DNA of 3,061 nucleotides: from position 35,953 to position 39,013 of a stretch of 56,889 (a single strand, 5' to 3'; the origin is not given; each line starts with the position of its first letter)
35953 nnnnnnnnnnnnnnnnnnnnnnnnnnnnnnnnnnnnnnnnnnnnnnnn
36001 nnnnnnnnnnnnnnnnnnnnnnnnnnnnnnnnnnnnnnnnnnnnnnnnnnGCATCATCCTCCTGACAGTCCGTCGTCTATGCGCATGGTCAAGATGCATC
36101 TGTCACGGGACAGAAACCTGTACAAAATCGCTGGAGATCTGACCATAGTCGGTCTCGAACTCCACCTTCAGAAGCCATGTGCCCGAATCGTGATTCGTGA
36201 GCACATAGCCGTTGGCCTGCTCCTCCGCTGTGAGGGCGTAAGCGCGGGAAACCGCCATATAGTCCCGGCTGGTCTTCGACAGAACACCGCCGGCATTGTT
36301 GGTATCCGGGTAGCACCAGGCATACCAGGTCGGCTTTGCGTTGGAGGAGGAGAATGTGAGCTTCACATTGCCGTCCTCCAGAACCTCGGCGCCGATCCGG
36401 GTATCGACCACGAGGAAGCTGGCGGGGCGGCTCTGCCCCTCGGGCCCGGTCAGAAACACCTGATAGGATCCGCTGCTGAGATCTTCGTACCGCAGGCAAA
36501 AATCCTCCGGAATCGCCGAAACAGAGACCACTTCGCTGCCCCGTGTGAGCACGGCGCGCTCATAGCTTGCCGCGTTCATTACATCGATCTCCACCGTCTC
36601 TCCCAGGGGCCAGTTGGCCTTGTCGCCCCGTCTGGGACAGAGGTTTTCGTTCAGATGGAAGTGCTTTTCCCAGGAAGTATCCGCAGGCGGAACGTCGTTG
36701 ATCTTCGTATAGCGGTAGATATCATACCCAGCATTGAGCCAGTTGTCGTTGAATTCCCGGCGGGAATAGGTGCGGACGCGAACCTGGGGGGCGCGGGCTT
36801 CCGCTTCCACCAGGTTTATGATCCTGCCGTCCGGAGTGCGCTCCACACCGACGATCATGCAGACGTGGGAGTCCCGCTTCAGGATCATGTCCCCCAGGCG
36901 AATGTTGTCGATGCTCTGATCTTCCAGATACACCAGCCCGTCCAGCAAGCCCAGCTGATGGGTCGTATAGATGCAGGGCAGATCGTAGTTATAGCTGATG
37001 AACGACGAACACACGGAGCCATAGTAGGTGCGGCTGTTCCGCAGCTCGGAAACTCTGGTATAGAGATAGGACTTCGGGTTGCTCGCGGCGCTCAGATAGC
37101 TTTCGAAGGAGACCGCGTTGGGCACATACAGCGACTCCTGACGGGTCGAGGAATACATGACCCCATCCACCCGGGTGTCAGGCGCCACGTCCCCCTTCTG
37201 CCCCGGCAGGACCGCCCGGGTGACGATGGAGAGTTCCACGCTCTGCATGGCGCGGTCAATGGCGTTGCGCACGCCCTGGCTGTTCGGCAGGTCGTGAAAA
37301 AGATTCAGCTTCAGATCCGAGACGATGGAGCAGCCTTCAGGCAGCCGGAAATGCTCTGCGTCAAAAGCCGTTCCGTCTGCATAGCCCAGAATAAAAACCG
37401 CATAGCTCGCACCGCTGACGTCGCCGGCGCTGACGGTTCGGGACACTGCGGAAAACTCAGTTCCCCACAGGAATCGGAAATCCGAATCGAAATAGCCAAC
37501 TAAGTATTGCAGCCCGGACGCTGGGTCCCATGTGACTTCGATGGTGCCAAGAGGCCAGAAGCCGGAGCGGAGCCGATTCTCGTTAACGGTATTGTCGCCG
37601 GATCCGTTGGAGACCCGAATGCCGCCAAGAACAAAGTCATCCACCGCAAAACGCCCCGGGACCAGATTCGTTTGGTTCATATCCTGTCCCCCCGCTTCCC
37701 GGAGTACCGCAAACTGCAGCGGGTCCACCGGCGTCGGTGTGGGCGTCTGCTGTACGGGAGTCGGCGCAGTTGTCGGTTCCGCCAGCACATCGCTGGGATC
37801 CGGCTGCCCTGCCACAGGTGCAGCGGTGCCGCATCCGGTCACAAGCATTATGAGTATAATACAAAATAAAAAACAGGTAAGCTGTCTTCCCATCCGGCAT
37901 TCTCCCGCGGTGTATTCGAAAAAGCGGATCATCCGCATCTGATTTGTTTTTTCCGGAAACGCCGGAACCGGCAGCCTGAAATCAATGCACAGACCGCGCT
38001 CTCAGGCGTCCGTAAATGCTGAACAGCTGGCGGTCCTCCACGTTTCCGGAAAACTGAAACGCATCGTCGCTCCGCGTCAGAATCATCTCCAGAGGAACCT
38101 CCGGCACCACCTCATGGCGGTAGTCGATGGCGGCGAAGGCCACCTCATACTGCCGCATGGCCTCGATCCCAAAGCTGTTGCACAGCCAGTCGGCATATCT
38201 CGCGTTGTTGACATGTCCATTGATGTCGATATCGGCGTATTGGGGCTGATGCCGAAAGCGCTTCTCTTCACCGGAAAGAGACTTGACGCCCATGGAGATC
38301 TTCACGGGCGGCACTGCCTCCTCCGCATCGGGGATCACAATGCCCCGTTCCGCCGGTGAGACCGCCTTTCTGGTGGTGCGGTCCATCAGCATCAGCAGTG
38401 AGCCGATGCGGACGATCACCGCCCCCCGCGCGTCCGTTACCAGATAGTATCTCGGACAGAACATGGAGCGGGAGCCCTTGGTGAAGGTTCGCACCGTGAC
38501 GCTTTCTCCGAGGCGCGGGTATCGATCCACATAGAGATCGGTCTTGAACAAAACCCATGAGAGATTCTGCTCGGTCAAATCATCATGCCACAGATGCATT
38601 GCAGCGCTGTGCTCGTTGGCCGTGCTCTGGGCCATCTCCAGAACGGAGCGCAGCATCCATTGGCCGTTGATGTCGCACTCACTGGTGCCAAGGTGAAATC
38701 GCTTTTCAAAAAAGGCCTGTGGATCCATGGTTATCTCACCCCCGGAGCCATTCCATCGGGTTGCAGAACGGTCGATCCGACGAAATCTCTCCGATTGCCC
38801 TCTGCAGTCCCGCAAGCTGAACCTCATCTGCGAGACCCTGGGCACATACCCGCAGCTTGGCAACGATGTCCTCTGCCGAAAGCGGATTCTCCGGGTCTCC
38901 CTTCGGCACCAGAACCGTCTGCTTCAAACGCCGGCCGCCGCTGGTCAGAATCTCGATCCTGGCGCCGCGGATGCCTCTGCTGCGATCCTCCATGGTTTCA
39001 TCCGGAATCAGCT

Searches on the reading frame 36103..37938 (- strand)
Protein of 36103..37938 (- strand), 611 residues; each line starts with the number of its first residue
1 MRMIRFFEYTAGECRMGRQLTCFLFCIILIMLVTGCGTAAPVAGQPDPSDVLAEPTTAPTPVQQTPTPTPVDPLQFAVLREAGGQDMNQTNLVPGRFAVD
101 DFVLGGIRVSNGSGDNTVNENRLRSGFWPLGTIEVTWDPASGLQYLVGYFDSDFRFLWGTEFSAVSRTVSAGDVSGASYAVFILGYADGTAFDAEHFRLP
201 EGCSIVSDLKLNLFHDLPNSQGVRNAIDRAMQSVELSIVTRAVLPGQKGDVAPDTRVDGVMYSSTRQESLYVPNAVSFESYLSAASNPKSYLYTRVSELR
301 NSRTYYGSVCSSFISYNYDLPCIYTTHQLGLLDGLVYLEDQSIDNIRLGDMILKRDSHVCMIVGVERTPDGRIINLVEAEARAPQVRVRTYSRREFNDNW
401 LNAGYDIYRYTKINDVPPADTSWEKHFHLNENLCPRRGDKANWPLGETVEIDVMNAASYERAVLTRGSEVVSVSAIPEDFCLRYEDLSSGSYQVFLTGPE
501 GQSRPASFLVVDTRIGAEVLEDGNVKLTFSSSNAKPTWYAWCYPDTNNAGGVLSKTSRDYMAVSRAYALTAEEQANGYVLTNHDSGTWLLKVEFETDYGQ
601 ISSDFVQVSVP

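Call 4: search_protein_families(library=pfam, proteins=[window:36103-37938:-], max_evalue=0.01)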
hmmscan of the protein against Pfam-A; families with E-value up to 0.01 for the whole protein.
window:36103-37938:- (611 aa): 0 families

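Call 6: search_protein_families(library=pfam, proteins=[window:36103-37938:-], max_evalue=1)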
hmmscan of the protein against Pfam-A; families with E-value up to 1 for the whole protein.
window:36103-37938:- (611 aa): 0 families

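Call 8: search_protein_families(library=ncbifam, proteins=[window:36103-37938:-], max_evalue=0.01)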
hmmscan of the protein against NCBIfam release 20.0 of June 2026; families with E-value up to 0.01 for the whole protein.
window:36103-37938:- (611 aa): 0 families

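Call 71: search_solved_structures(query=window:36103-37938:-, max_evalue=10)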
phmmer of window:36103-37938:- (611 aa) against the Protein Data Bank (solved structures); distinct sequences matched with E-value up to 10: 0.

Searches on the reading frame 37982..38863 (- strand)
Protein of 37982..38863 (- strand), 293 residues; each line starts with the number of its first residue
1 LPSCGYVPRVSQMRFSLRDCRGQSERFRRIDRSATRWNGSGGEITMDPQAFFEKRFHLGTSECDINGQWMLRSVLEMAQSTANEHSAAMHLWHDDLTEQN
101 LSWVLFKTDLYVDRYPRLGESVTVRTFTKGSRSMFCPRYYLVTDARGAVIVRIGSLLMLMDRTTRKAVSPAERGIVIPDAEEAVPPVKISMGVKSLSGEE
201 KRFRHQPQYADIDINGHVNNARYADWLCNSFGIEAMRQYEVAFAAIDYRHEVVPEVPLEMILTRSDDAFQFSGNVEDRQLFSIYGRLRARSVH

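Call 4: search_protein_families(library=pfam, proteins=[window:37982-38863:-], max_evalue=0.01)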
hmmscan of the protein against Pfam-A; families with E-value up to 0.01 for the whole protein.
window:37982-38863:- (293 aa): 3 families
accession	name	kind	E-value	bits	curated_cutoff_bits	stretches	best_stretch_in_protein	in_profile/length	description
PF01643.23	Acyl-ACP_TE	-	7.5e-24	84.4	23.7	1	51-168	3-121/131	Acyl-ACP thioesterase N-terminal domain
PF20791.3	Acyl-ACP_TE_C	-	7.6e-15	55.4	21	1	200-264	7-71/101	Acyl-ACP thioesterase C-terminal domain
PF13279.12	4HBT_2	-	2.1e-05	25.4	25.5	0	210-227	4-21/122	Thioesterase-like superfamily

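Call 9: search_protein_families(library=ncbifam, proteins=[window:37982-38863:-], max_evalue=0.01)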
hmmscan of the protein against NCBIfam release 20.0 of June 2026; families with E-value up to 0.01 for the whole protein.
window:37982-38863:- (293 aa): 1 family
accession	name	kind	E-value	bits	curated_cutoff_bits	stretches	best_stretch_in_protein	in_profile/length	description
TIGR00051.1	TIGR00051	subfamily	0.0085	16.4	68.7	0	208-227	5-24/117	YbgC/FadM family acyl-CoA thioesterase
